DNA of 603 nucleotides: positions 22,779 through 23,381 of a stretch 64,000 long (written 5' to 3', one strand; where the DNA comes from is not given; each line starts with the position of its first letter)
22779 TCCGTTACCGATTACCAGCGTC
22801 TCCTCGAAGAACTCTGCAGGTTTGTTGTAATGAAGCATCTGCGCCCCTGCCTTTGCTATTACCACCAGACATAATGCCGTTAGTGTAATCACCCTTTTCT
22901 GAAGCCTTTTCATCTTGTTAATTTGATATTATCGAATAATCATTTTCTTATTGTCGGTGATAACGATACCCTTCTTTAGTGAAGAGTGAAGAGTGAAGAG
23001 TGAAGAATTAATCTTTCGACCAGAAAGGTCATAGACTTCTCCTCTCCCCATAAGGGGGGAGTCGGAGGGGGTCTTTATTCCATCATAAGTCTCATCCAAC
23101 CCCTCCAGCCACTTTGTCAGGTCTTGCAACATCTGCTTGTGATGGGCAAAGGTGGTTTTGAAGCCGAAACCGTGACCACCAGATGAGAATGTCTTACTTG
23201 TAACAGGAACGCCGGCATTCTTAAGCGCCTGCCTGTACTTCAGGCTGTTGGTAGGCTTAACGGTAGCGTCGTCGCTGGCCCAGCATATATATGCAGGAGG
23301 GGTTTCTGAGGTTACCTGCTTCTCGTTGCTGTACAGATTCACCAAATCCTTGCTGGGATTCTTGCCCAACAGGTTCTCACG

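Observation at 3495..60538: Period-7 (TTGANNN)n micro-arrays follow a strict strand rule: closed in all three frames behind genes, open heptad linkers inside genes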

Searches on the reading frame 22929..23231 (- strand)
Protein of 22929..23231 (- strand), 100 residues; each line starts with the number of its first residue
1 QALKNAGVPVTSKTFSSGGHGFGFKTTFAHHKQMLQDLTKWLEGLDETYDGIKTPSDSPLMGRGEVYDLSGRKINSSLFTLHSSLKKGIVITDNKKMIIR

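Call 65: search_protein_families(library=ncbifam, max_evalue=1, proteins=[window:22929-23231:-])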
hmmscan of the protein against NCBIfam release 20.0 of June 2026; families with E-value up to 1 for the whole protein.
window:22929-23231:- (100 aa): 2 families
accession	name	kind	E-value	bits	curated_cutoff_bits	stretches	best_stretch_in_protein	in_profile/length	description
NF042968.1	AcxylEst_AxeA1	equivalog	4.4e-11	41.8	700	1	2-46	224-268/459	acetylxylan esterase AxeA1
NF041902.1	pecacetest_PaeX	equivalog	0.21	10.6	550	1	2-46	263-308/318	pectin acetylesterase PaeX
